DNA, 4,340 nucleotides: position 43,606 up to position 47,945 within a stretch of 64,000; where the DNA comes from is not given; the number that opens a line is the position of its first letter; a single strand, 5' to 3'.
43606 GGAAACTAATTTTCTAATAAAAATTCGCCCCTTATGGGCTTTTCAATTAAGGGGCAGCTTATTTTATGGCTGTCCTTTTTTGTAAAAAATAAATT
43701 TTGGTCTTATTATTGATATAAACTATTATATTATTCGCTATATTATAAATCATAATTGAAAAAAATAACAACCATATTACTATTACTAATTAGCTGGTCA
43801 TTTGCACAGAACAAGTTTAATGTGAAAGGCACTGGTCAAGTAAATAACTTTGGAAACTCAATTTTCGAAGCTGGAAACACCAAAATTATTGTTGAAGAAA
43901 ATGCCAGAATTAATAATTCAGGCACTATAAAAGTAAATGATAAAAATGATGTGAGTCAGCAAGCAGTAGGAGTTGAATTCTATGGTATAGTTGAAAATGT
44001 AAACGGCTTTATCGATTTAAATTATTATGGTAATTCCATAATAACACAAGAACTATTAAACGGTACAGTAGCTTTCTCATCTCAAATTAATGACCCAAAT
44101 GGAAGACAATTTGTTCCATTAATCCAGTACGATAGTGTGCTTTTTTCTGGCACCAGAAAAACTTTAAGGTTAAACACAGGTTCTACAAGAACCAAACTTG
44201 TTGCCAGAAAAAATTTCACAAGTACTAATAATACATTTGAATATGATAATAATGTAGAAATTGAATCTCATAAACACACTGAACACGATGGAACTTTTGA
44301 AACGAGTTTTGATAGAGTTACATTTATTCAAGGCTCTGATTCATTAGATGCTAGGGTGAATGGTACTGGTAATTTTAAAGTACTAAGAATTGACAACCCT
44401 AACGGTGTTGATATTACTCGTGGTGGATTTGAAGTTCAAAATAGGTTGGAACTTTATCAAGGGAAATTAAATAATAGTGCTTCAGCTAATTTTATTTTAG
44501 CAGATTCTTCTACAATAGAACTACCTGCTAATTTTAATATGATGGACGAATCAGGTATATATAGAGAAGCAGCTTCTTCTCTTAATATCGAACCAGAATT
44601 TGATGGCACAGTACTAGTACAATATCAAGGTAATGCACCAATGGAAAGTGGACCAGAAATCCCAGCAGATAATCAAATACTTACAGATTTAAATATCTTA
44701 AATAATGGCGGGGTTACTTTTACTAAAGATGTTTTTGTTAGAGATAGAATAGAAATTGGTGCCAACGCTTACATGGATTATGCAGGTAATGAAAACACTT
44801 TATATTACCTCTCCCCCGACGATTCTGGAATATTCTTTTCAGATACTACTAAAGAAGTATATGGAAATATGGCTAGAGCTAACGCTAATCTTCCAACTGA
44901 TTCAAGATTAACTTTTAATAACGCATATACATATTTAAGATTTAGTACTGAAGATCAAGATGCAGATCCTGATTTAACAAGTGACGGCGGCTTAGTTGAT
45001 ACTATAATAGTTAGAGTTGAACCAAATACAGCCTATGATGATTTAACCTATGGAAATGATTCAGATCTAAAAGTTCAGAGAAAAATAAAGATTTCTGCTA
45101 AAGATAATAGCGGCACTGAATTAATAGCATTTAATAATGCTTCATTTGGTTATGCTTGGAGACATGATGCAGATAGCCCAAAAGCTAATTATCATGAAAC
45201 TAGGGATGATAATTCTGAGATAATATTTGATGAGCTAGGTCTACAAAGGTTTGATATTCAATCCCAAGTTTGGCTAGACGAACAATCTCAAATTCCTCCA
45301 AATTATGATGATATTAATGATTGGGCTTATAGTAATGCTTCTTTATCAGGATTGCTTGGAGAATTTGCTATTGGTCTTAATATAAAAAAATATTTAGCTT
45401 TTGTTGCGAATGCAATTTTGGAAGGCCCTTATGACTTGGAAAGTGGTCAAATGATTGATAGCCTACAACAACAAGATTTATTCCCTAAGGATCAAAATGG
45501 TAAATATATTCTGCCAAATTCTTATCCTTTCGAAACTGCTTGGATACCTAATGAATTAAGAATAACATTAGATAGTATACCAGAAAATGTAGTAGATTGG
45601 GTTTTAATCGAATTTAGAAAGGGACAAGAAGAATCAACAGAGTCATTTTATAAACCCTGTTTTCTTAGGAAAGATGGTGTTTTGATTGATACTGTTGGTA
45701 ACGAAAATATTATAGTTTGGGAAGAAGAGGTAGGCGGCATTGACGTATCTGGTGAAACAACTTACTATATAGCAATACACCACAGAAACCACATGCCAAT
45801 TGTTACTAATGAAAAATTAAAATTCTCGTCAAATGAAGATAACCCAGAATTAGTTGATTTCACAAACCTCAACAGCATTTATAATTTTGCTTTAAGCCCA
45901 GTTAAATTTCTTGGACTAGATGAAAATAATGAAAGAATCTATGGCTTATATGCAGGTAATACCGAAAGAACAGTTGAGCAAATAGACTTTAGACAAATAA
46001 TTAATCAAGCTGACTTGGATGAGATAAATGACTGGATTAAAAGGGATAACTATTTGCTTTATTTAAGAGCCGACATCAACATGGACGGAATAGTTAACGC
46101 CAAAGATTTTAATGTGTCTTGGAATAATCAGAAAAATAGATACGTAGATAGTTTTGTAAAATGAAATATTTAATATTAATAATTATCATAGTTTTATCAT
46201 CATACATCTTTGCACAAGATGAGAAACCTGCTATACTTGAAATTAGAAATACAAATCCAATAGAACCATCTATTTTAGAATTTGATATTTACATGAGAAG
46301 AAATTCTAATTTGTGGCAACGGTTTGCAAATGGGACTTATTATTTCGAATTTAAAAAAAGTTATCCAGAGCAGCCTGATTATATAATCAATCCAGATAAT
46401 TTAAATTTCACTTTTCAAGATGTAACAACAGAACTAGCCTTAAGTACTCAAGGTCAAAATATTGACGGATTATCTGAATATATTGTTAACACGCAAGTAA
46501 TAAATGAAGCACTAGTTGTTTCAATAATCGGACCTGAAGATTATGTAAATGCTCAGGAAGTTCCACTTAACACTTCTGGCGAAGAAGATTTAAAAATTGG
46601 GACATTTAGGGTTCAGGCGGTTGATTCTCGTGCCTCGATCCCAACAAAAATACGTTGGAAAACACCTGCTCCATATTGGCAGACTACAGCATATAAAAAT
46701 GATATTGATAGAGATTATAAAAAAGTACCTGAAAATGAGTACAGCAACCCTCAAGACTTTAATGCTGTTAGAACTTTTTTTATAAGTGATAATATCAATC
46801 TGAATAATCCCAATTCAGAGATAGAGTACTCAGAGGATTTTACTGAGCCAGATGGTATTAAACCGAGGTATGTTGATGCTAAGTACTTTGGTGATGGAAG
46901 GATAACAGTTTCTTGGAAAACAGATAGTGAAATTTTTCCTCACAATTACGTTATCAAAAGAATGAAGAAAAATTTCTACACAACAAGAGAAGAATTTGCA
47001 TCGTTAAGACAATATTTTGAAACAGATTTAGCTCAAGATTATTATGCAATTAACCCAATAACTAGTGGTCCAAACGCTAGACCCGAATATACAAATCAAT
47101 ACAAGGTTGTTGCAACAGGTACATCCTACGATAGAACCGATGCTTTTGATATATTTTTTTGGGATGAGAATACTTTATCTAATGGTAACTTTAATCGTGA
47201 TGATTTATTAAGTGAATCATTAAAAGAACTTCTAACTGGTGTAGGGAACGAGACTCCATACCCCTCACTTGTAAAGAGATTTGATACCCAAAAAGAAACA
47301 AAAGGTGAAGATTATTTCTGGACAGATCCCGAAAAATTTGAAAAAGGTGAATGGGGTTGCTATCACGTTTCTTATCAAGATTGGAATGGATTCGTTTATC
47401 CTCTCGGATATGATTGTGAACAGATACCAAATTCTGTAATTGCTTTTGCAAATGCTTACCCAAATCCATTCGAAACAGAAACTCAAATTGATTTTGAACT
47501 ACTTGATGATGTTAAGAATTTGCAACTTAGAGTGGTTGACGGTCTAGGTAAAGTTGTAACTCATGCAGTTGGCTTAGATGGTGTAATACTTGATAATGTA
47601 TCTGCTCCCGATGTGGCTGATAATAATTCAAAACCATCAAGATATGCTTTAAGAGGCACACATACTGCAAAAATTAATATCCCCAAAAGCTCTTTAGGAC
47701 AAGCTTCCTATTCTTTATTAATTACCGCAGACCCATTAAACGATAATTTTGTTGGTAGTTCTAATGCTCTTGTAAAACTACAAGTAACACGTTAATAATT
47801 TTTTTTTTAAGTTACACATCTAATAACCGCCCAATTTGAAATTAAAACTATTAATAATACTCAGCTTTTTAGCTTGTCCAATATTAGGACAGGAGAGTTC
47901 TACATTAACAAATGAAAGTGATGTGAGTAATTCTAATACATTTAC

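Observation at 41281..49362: Four-gene secreted module as a candidate uncharacterised cell-surface fibril/adhesin system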

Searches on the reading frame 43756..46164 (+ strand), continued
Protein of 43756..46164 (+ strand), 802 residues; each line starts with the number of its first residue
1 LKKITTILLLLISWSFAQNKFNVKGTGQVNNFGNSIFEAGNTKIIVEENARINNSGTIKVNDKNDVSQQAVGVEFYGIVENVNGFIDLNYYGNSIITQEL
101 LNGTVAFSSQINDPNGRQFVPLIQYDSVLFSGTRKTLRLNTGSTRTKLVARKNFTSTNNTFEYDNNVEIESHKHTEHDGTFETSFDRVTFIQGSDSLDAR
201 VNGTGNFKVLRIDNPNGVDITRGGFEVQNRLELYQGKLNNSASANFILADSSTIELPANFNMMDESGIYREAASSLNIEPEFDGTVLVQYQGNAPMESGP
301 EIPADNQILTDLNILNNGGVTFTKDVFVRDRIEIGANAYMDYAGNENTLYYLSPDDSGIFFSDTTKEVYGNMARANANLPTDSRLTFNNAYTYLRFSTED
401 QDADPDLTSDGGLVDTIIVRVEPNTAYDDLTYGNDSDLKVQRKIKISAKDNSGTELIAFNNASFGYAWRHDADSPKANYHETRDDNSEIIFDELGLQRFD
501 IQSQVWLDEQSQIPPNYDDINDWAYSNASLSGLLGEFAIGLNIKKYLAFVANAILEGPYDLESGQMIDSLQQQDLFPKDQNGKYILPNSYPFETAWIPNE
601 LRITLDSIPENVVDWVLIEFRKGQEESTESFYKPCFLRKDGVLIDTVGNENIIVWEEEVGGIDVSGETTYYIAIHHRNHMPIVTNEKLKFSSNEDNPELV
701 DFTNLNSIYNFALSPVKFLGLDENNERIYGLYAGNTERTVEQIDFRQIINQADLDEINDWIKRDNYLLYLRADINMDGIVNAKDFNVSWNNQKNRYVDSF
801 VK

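Call 88: search_protein_families(library=pfam, proteins=[P0010, P0011, P0163], max_evalue=0.01)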
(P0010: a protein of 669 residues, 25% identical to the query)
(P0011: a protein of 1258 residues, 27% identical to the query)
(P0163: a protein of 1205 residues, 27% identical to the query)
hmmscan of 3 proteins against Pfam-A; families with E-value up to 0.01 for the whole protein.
P0010 (669 aa): 2 families
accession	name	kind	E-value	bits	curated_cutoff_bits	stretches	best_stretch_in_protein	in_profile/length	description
PF11617.13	Cu-binding_MopE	-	6.2e-11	42.8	27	1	390-419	1-30/30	Putative metal-binding motif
PF08309.17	LVIVD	-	9.2e-10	38.2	20.2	0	301-334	9-42/42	LVIVD repeat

P0011 (1258 aa): 3 families
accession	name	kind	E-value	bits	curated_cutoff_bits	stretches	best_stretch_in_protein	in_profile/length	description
PF17963.7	Big_9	-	5.8e-10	40.4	23.6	1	893-969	8-79/89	Bacterial Ig domain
PF19408.5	PKD_6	-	3.9e-08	34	25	1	484-545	7-69/82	PKD-like domain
PF17892.7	Cadherin_5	-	0.0021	18.3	26.5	1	923-968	39-85/98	Cadherin-like domain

P0163 (1205 aa): 0 families
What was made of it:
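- The g2 C-terminal module also ends multi-domain proteins with adhesin-type PKD, Big_9 and LVIVD domains (call 88).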

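Call 96: find_encoding_contigs(protein=P0162, flank=10000, max_places=2)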
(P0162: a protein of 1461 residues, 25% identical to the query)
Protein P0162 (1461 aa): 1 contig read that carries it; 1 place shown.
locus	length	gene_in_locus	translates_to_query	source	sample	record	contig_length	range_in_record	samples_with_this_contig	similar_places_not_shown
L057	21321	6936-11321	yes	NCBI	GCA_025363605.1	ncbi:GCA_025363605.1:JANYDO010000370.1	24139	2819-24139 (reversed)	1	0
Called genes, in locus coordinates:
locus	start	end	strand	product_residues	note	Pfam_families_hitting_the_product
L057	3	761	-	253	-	?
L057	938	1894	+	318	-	PF00781:DAGK_cat, PF19279:YegS_C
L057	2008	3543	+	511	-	-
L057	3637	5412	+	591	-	PF00015:MCPsignal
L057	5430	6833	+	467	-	PF00171:Aldedh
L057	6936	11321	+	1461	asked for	-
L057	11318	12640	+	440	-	-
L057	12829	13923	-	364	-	PF03190:Thioredox_DsbH, PF13098:Thioredoxin_2, PF13899:Thioredoxin_7, PF00085:Thioredoxin (weak)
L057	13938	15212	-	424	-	PF00756:Esterase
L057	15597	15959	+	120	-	PF00072:Response_reg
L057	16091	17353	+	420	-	PF00579:tRNA-synt_1b, PF22421:SYY_C-terminal, PF01479:S4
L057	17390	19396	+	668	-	PF07696:7TMR-DISMED2, PF07695:7TMR-DISM_7TM, PF00512:HisKA, PF02518:HATPase_c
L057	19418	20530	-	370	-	PF00005:ABC_tran, PF13304:AAA_21 (faint), PF17912:OB_MalK (weak), PF08402:TOBE_2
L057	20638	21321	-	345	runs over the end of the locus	PF02547:Queuosine_synth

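Call 97: find_encoding_contigs(protein=P0161, flank=10000, max_places=2)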
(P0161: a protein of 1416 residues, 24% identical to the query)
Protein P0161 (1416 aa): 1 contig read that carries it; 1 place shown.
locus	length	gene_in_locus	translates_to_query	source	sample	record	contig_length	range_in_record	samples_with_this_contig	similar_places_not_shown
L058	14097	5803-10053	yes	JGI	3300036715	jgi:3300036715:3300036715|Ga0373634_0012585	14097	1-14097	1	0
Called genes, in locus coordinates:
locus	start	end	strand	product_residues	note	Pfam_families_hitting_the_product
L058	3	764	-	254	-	?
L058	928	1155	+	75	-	-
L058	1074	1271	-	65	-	PF01019:G_glu_transpept (weak)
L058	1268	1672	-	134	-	PF01019:G_glu_transpept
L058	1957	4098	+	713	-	PF03030:H_PPase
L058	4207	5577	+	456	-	PF00171:Aldedh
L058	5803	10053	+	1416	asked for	-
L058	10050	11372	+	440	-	-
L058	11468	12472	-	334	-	PF03190:Thioredox_DsbH, PF13098:Thioredoxin_2, PF13899:Thioredoxin_7, PF00085:Thioredoxin (weak)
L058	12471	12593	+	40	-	-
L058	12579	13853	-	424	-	PF12146:Hydrolase_4 (faint), PF00756:Esterase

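Call 100: find_encoding_contigs(protein=P0010, flank=8000, max_places=2)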
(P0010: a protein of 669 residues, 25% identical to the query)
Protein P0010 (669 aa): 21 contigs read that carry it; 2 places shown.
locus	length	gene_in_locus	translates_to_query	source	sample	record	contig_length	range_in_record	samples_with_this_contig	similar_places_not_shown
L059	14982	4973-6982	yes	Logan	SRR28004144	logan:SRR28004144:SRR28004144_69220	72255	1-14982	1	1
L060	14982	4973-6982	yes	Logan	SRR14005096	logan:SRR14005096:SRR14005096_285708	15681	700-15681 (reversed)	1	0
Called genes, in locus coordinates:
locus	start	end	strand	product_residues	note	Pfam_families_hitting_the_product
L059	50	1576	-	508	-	PF28494:GlyRS_ins_1, PF00587:tRNA-synt_2b, PF03129:HGTP_anticodon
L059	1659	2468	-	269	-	PF02558:ApbA (weak), PF03807:F420_oxidored, PF14748:P5CR_dimer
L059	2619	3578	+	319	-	PF12895:ANAPC3 (faint), PF21033:RMD1-3 (faint), PF13371:TPR_9 (faint), PF14561:TPR_20 (faint), PF25062:ARM_TT21_N (faint), PF13414:TPR_11 (faint), PF23914:TPR_CcmH_CycH (weak), PF23914:TPR_CcmH_CycH (weak), +11 more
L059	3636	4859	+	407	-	PF04932:Wzy_C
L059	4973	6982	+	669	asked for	PF08309:LVIVD (faint), PF11617:Cu-binding_MopE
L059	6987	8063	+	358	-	PF18962:Por_Secre_tail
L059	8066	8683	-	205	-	PF00730:HhH-GPD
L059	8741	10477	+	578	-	PF05960:DUF885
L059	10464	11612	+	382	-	PF01408:GFO_IDH_MocA, PF22725:GFO_IDH_MocA_C3, PF02894:GFO_IDH_MocA_C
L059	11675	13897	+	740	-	PF19313:DUF5916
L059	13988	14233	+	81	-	-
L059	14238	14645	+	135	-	PF00571:CBS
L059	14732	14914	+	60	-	PF03597:FixS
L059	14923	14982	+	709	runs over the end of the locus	PF00115:COX1, PF02433:FixO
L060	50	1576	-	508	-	PF28494:GlyRS_ins_1, PF00587:tRNA-synt_2b, PF03129:HGTP_anticodon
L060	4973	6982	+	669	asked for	PF08309:LVIVD (faint), PF11617:Cu-binding_MopE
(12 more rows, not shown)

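Call 101: find_encoding_contigs(protein=P0163, flank=8000, max_places=2)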
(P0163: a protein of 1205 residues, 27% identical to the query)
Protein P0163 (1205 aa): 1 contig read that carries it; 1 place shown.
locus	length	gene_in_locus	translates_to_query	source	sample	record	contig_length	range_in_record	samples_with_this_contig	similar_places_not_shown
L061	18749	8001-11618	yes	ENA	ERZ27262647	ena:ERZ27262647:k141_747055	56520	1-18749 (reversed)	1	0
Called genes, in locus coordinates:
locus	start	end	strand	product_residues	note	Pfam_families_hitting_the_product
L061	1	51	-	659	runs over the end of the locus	PF17900:Peptidase_M1_N (weak), PF01433:Peptidase_M1, PF18962:Por_Secre_tail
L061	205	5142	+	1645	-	-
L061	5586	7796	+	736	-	PF08126:Propeptide_C25, PF01364:Peptidase_C25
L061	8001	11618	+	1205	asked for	-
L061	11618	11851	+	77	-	-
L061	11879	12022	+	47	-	-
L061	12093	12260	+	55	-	-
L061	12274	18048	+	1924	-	PF20009:GEVED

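Call 102: find_encoding_contigs(protein=P0011, flank=8000, max_places=2)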
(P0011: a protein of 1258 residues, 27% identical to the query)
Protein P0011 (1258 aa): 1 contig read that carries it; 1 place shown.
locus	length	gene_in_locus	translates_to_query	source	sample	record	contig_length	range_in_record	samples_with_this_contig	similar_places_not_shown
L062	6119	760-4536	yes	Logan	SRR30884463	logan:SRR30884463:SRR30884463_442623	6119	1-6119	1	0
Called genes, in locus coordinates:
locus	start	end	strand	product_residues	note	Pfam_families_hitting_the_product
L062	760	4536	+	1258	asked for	PF19408:PKD_6, PF17963:Big_9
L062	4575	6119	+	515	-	?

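Call 104: search_protein_families(library=pfam, proteins=[L059:6987-8060:+, L062:4575-6119:+, L048:10557-11200:+], max_evalue=5)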
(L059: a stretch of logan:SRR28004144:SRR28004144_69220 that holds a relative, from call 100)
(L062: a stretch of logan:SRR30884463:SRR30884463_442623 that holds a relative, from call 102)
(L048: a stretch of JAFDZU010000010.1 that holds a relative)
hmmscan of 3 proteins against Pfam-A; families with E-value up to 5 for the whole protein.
L059:6987-8060:+ (358 aa): 4 families
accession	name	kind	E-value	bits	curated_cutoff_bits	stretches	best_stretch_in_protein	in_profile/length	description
PF18962.6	Por_Secre_tail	-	9.2e-07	29.5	27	1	282-357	1-75/75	Secretion system C-terminal sorting domain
PF25788.1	Ig_Rha78A_N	-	0.05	14.3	27.4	1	203-271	36-100/105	Rha78A-like, N-terminal immunoglobulin domain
PF00754.31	F5_F8_type_C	-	0.08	13.5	28.2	1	200-254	61-111/127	F5/8 type C domain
PF05844.17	YopD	-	0.18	11.2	25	1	27-53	113-139/297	YopD protein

L062:4575-6119:+ (515 aa): 3 families
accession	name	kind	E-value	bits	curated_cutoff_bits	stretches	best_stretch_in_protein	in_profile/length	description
PF17963.7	Big_9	-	5.7e-10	40.4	23.6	3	429-502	3-71/89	Bacterial Ig domain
PF19076.6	CshA_repeat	-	1.6e-09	38.8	27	3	238-300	29-89/103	Surface adhesin CshA repetitive domain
PF21583.2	Fiber_head_BAdV-4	-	0.023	15.7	27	1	276-314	7-46/111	BAdV-4, Fiber, head domain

L048:10557-11200:+ (214 aa): 0 families

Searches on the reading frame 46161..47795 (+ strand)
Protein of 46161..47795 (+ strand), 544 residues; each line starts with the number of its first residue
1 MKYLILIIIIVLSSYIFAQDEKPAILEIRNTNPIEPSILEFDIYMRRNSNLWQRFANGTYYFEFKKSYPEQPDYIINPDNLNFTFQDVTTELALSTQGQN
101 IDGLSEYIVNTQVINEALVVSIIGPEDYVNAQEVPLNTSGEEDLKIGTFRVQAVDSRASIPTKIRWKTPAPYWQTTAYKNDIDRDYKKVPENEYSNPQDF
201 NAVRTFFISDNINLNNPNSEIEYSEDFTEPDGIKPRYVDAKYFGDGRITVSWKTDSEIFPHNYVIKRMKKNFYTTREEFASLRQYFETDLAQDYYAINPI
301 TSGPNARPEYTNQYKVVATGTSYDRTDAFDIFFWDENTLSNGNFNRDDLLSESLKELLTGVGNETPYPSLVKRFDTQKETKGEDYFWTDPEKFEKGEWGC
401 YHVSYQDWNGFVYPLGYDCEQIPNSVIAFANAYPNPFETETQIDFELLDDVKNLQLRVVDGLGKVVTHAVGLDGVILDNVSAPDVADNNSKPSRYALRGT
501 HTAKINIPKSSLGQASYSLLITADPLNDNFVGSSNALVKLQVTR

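Call 3: search_protein_families(library=pfam, proteins=[window:46161-47795:+], max_evalue=0.1)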
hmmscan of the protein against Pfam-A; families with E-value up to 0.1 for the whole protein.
window:46161-47795:+ (544 aa): 1 family
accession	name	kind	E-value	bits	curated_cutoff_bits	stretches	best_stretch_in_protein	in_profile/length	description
PF18962.6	Por_Secre_tail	-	0.0043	17.8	27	1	433-466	2-34/75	Secretion system C-terminal sorting domain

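Call 4: search_protein_families(library=ncbifam, proteins=[window:46161-47795:+], max_evalue=0.1)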
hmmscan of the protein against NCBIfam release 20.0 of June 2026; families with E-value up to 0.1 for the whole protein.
window:46161-47795:+ (544 aa): 1 family
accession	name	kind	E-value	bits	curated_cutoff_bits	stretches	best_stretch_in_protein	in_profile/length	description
TIGR04183.1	Por_Secre_tail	domain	0.043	13.8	23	0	433-472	2-39/72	T9SS type A sorting domain-containing protein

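Call 44: search_protein_families(library=pfam, alignment_id=A6, max_evalue=0.01)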
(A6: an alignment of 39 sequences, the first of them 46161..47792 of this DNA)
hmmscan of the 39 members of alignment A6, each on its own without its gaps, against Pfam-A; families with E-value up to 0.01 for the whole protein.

A. member 1, window:46161-47792:+ (544 aa): 1 family
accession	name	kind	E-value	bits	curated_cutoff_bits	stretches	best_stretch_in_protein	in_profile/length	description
PF18962.6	Por_Secre_tail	-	0.0043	17.8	27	0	433-466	2-34/75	Secretion system C-terminal sorting domain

B. families by the number of members that match (of 39 scanned): 2 families
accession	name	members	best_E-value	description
PF18962.6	Por_Secre_tail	10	3.2e-05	Secretion system C-terminal sorting domain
PF01835.25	MG2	6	6.2e-05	MG2 domain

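Call 68: search_solved_structures(query=A6, max_evalue=1)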
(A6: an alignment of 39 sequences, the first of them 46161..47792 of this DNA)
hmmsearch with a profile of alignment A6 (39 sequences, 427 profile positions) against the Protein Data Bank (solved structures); distinct sequences matched with E-value up to 1: 7.
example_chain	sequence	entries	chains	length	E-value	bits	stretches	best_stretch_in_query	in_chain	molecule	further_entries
8dky_A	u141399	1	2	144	0.2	13.9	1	356-403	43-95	ABC transporter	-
6o14_A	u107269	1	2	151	0.21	13.7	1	356-403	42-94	ABC transporter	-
5e53_A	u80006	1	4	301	0.22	13.7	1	204-267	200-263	Contactin-1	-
7eh9_A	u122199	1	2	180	0.45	12.7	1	345-406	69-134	Basal-body rod modification protein FlgD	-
7bhq_A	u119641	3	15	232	0.72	12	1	358-406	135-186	Basal-body rod modification protein FlgD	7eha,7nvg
7k2t_A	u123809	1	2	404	0.95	11.6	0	356-403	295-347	ABC transporter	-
8dku_A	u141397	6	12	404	0.96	11.6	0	356-403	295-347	ABC transporter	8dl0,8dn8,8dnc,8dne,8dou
